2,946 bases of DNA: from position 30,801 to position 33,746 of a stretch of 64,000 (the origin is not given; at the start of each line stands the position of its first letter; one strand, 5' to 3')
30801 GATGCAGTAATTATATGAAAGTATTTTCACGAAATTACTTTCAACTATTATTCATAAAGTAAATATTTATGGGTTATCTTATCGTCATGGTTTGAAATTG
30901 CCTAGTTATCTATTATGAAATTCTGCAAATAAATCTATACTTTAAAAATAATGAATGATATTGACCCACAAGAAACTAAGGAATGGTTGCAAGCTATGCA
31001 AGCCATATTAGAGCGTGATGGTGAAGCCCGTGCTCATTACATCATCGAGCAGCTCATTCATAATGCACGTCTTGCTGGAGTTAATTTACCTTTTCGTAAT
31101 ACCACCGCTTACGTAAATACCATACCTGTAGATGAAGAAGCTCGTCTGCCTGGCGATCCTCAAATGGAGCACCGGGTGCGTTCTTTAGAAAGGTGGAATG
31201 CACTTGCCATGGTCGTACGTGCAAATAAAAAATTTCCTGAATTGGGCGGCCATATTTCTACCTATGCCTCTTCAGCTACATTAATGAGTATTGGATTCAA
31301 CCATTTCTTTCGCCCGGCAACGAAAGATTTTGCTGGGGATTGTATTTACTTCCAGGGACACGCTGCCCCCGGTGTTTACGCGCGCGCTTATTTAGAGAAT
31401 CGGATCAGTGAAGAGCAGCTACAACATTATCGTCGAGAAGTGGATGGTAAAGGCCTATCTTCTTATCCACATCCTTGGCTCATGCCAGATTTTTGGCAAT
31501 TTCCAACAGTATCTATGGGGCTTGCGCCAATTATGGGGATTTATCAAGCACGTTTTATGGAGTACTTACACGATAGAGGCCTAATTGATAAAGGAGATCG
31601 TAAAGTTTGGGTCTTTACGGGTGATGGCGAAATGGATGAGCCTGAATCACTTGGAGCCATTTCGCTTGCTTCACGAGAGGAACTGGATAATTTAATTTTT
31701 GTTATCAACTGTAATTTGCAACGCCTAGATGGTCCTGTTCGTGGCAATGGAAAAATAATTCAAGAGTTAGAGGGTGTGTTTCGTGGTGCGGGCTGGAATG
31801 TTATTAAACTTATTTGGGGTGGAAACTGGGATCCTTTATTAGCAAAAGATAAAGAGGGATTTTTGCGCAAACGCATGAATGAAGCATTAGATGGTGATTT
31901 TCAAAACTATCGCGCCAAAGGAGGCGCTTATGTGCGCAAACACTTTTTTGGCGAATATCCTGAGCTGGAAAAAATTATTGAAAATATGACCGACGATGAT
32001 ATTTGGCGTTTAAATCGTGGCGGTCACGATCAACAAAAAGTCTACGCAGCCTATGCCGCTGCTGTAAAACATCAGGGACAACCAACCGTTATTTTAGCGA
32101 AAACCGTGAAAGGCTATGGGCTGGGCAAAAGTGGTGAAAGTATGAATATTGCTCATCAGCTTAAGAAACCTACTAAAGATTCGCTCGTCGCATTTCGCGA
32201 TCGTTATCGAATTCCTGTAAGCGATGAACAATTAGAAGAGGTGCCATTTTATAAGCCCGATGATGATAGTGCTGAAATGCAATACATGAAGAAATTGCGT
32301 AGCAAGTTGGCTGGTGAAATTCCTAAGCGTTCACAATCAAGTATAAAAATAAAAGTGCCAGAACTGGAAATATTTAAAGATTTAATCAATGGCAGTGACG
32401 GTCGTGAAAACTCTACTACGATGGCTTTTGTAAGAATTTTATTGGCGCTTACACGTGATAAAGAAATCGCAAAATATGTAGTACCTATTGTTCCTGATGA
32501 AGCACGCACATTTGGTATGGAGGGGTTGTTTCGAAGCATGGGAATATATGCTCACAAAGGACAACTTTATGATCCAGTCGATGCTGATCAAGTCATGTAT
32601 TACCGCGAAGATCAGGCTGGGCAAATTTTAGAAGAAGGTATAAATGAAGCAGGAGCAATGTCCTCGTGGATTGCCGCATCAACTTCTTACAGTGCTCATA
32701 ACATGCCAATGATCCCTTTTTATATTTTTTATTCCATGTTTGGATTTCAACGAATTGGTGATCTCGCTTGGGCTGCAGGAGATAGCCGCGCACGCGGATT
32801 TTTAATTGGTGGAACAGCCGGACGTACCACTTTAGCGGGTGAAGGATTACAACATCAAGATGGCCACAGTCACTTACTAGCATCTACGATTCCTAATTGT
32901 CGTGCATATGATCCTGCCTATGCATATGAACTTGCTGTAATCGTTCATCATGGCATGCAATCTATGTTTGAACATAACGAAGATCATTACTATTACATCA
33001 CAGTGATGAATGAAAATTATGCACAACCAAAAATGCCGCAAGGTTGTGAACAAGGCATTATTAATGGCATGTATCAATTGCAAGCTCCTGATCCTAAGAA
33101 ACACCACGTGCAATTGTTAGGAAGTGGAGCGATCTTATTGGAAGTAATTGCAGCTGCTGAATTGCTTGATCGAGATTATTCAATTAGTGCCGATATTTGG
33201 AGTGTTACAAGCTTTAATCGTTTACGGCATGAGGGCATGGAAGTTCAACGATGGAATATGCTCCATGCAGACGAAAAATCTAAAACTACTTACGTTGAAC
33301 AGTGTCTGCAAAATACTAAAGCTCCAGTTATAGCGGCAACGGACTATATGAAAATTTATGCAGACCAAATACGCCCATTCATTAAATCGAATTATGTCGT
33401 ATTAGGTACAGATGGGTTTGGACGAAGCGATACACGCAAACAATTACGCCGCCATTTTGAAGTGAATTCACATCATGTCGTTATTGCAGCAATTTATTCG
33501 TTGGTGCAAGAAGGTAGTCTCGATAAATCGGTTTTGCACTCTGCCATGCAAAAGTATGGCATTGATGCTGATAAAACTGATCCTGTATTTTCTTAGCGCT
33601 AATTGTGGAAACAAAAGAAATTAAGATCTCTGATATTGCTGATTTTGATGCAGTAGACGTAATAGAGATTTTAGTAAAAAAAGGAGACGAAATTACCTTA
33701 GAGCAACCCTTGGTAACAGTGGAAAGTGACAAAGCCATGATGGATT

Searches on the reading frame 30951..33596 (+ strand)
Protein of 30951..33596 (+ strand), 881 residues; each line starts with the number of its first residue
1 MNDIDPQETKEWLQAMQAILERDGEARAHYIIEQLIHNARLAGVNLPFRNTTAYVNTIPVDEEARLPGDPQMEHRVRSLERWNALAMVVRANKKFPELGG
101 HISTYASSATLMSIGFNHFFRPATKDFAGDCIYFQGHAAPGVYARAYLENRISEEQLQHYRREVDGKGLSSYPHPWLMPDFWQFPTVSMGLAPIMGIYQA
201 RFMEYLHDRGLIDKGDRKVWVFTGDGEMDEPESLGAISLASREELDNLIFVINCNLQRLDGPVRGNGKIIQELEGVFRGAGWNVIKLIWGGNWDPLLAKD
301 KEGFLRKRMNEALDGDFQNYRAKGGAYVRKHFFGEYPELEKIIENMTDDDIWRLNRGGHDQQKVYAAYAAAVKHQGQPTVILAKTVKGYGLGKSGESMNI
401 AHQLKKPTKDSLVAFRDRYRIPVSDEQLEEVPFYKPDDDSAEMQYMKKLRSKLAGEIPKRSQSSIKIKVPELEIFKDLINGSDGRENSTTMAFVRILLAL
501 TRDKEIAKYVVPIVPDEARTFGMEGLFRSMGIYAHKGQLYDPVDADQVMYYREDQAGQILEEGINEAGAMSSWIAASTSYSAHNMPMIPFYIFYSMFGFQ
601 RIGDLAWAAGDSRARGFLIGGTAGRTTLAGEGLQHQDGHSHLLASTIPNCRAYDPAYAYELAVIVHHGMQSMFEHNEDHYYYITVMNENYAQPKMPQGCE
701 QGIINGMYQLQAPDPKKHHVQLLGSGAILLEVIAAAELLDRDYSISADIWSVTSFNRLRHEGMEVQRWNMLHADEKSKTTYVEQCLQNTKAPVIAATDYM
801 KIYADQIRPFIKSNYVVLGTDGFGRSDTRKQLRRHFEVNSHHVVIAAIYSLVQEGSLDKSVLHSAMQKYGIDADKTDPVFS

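Call 19: search_protein_families(library=ncbifam, proteins=[window:30951-33596:+], max_evalue=0.001)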
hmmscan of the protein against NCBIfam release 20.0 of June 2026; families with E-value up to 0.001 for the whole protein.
window:30951-33596:+ (881 aa): 6 families
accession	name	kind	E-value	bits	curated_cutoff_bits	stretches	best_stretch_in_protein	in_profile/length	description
TIGR00759.1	aceE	equivalog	0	1455.1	859.9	1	2-879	4-883/885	pyruvate dehydrogenase (acetyl-transferring), homodimeric type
TIGR03186.1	AKGDH_not_PDH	exception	0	1307.4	1408.3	1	2-878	4-886/889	alpha-ketoglutarate dehydrogenase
NF004559.0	PRK05899.2-5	equivalog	2e-24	85.8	488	2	99-286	38-217/627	transketolase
TIGR00232.1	tktlase_bact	equivalog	1.3e-11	43.6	682.25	1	206-288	132-212/654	transketolase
NF004556.0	PRK05899.2-2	equivalog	8.6e-11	40.8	575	1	214-296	145-224/639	transketolase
NF004558.0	PRK05899.2-4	equivalog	5.4e-09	35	788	1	133-285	61-210/651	transketolase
